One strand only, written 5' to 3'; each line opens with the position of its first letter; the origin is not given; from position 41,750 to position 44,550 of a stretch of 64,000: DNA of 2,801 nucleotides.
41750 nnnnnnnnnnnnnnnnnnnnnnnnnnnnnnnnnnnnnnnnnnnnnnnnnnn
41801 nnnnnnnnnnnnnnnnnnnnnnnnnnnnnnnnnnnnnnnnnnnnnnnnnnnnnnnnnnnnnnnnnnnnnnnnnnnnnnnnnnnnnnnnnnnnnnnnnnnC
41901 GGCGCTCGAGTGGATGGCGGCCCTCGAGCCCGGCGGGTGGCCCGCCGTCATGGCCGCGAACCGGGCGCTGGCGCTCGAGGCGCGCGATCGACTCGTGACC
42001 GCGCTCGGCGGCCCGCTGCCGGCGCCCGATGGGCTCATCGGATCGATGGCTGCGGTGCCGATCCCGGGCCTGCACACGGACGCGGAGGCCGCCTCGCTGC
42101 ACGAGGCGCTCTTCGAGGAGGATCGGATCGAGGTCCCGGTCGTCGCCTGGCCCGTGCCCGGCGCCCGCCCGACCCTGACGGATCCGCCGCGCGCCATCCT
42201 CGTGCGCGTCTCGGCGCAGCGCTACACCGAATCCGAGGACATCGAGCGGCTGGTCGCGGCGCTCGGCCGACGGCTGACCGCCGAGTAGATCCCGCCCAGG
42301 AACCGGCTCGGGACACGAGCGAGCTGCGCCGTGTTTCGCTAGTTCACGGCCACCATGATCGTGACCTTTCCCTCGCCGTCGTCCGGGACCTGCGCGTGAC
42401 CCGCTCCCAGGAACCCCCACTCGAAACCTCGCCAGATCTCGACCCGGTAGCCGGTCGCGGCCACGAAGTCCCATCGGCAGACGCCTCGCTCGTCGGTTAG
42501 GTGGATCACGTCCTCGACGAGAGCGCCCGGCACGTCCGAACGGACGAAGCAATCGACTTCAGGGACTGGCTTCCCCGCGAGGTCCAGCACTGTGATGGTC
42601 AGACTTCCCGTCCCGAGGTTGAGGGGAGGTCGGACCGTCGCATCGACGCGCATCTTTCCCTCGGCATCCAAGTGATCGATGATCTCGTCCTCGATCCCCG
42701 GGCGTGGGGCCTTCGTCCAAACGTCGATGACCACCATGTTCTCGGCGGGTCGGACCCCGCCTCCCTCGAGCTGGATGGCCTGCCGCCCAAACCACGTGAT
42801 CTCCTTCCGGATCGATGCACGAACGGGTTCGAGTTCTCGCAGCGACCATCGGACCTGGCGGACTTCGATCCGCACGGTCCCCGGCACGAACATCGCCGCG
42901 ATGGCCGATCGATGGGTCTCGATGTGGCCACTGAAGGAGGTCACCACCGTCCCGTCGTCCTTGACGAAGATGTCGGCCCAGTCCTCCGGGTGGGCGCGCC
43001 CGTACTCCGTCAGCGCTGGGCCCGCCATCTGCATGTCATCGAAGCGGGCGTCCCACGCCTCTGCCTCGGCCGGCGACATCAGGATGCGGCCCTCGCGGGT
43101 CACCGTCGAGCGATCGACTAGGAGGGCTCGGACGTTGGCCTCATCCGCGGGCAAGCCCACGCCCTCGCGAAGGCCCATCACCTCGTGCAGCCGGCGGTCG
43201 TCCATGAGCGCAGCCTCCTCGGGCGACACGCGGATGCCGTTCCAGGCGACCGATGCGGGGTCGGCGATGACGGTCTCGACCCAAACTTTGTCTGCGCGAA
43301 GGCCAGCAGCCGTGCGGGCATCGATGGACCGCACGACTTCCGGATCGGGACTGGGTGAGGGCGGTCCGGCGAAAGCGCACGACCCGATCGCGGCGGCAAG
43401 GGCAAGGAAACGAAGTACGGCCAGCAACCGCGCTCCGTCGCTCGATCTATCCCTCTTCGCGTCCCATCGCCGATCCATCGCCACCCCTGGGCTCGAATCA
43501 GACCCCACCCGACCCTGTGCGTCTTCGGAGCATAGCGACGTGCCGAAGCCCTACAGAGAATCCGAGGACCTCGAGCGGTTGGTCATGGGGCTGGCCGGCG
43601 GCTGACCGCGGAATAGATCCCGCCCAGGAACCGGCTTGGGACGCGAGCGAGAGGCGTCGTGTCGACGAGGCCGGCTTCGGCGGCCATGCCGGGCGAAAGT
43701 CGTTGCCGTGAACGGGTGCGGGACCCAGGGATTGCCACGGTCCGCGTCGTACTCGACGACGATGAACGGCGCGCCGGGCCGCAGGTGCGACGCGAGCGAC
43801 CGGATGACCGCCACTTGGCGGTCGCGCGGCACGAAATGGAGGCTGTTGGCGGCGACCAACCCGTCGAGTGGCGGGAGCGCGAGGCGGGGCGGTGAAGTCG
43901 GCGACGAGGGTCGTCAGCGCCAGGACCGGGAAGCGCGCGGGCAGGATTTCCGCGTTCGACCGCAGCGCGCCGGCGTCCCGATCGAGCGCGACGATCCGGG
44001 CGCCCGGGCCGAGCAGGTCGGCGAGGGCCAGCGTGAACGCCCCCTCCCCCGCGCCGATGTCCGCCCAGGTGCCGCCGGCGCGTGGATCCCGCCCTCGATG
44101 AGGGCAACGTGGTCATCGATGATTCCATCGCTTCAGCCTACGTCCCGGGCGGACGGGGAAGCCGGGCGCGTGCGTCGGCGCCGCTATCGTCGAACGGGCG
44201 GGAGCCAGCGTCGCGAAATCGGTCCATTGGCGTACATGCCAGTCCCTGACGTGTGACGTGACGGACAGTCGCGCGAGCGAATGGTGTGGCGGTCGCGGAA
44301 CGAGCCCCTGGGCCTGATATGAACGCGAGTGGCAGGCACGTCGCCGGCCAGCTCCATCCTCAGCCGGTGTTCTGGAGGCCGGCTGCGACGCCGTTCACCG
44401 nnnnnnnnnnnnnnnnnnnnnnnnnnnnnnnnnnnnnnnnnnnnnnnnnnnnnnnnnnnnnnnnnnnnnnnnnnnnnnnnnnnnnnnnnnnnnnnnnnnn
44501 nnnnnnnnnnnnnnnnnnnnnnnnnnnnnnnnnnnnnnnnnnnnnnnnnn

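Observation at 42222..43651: Lipoprotein gene bracketed by 95-nt direct repeats that duplicate an overlapping convergent gene junction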

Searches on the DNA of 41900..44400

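Call 62: search_rna_families(source=window, start=41900, end=44400, threshold=evalue, max_evalue=1)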
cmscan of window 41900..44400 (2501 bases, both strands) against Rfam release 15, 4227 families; matches with E-value up to 1: 0.
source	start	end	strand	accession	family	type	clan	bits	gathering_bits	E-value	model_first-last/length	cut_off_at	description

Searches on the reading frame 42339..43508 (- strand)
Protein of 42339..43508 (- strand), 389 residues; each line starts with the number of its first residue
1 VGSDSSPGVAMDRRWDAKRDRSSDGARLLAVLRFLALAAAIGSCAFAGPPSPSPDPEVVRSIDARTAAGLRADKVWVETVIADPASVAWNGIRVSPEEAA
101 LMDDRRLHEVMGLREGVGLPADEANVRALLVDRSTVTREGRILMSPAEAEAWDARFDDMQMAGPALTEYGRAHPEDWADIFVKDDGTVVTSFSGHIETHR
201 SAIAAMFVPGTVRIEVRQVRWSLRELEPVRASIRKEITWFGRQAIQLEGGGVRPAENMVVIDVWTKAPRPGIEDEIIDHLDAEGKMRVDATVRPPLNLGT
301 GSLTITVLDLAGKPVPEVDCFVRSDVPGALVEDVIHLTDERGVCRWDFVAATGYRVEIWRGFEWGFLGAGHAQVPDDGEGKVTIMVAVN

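Call 4: search_protein_families(library=pfam, proteins=[window:42339-43508:-], max_evalue=0.01)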
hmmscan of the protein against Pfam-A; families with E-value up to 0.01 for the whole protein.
window:42339-43508:- (389 aa): 0 families

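Call 16: find_homologous_proteins(query=window:42339-43508:-)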
Query window:42339-43508:- (389 aa): 6 proteins with E <= 0.001 among 8000 candidates.
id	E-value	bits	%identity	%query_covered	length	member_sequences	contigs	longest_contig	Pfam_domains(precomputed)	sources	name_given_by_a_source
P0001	3.6e-250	848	100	97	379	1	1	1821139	-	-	-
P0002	3.8e-187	640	78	97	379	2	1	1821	-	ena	-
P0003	3.1e-176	604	74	95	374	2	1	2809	-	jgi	-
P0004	5.1e-125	436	59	87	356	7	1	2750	-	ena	-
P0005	3.7e-67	245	59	50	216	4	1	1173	-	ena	-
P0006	4.5e-57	212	39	94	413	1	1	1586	-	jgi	jgi:hypothetical protein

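Call 17: find_encoding_contigs(protein=P0002, flank=5000)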
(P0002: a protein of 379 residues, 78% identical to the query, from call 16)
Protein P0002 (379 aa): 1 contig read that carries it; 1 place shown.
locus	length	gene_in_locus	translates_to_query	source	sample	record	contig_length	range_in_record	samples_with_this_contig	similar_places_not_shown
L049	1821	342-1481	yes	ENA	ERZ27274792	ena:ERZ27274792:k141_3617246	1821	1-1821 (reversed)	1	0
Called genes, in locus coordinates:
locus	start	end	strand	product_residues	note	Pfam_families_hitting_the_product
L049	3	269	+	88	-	?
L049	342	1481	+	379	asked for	-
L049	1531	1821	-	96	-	?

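Call 18: find_encoding_contigs(protein=P0003, flank=5000)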
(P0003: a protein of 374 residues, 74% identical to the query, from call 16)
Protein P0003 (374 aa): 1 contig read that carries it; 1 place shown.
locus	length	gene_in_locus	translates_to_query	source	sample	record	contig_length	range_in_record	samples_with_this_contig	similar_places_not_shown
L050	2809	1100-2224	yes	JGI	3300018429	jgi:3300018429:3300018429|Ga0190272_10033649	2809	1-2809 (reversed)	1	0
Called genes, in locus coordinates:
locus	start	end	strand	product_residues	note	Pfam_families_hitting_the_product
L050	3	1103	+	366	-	?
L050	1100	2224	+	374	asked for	-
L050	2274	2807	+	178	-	?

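Call 19: find_encoding_contigs(protein=P0004, flank=5000)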
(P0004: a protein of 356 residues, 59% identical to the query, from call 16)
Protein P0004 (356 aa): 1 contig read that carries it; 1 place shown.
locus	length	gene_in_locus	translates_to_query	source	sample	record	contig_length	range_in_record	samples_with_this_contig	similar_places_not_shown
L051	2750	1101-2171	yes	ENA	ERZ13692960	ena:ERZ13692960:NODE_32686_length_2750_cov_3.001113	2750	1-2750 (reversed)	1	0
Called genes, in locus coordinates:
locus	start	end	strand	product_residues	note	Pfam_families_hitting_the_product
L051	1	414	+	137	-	?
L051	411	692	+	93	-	-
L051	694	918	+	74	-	-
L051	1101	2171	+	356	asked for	-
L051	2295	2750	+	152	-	?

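Call 50: predict_structure(alignment_id=A2)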
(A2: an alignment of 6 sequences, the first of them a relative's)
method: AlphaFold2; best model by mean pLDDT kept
length: 379 residues; sequences in the alignment: 6
mean_pLDDT: 65.8   pTM: 0.42
mean pLDDT of the five models: 65.8, 65.0, 62.9, 61.1, 57.7
residues with pLDDT >= 90: 30; 70-90: 152; 50-70: 101; < 50: 96
segments of 3 or more residues with pLDDT < 50: 1-18, 23-43, 148-157, 159-161, 163-196, 209-214
pLDDT, mean of each block of 10 residues (from residue 1): 31 45 47 38 67 79 86 82 82 83 75 89 83 83 56 46 43 33 38 48 50 50 62 66 58 67 73 55 63 92 90 65 72 85 82 72 84 85
secondary structure, 60 per line:
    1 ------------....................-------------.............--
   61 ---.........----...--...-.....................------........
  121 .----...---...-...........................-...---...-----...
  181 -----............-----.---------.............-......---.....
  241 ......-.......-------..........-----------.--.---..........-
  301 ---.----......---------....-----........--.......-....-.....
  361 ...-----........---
elements in order: H13-32 H46-58 H64-72 E77-79 E82-84 H86-106 H113-121 E126-128 E132-134 H136-162 E170-172 E178-180 H186-196 H213-225 H227-232 E236-243 E248-254 H262-271 E290-299 E309-314 E324-327 E333-340 E343-349 H351-354 E356-363 E369-376

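Call 54: fold_search(model_id=the predicted structure, library=pdb)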
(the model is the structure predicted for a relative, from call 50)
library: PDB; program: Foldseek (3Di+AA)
matches with E <= 10: 944; with E <= 0.001: 8
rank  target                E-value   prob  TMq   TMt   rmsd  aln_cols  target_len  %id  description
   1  4v4c_B                1.4e-04  1.00  0.19  0.25  10.8       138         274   14  Crystal Structure of Pyrogallol-Phloroglucinol Transhydroxylase from Pelobacter acidigallici (released 2014-07-09)
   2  3e8v                  2.1e-04  1.00  0.18  0.74   4.2        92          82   17  Crystal structure of a possible transglutaminase-family protein proteolytic fragment from Bacteroides fragilis (released 2008-09-02)
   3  8qox_B                3.1e-04  1.00  0.18  0.15  11.6       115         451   14  Two-component assembly of SlaA and SlaB S-layer proteins of Sulfolobus acidocaldarius (released 2024-02-21)
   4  4oq1                  3.1e-04  1.00  0.20  0.23  16.4       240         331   12  Structure of the Streptococcal ancillary pilin (released 2014-04-23)
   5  9hfj                  4.4e-04  1.00  0.17  0.61   4.1        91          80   16  Crystal structure of the NTE domain of SusCdex (BT3090) dextran transporter (released 2025-11-26)
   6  4ilt_C                8.3e-04  1.00  0.20  0.44   4.2       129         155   12  Structure of the dioxygenase domain of SACTE_2871, a novel dioxygenase carbohydrate-binding protein fusion from the ce (released 2013-05-15)
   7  3mn8_D                8.8e-04  1.00  0.17  0.17   4.6        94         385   16  Structure of Drosophila melanogaster carboxypeptidase D isoform 1B short (released 2010-07-28)
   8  9yh9_B                9.8e-04  1.00  0.20  0.42   4.5       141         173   15  Crystal structure of a phage catechol 1,2-dioxygenase identified from a soil metagenomic survey (released 2025-10-08)
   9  4ilv_A                1.2e-03  1.00  0.20  0.46   3.7       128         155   12  Structure of the dioxygenase domain of SACTE_2871, a novel dioxygenase carbohydrate-binding protein fusion from the ce (released 2013-05-15)
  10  6fwv_A                1.2e-03  1.00  0.19  0.14  13.9       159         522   16  The Bacillus anthracis TIE protein (released 2018-08-08)
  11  3mn8_A                1.2e-03  1.00  0.17  0.17   4.5        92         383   16  Structure of Drosophila melanogaster carboxypeptidase D isoform 1B short (released 2010-07-28)
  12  9yh9_A                1.4e-03  1.00  0.20  0.42   4.2       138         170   15  Crystal structure of a phage catechol 1,2-dioxygenase identified from a soil metagenomic survey (released 2025-10-08)
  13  3rkp_B                1.4e-03  1.00  0.16  0.17  11.2       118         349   17  Crystal structure of BcpA*(D312A), the major pilin subunit of Bacillus cereus (released 2012-05-30)
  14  6fwv_B                1.5e-03  1.00  0.19  0.14  11.3       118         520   18  The Bacillus anthracis TIE protein (released 2018-08-08)
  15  3mn8_C                1.6e-03  1.00  0.17  0.17   4.5        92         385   16  Structure of Drosophila melanogaster carboxypeptidase D isoform 1B short (released 2010-07-28)
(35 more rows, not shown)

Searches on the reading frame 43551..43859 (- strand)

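Call 4: search_protein_families(library=pfam, proteins=[window:43551-43859:-], max_evalue=0.01)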
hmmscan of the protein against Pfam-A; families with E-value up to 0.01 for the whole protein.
window:43551-43859:- (102 aa): 1 family
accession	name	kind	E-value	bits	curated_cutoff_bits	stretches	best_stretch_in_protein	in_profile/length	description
PF19565.4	DUF6087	-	0.0084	16.8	27.1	1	16-81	26-94/99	Family of unknown function (DUF6087)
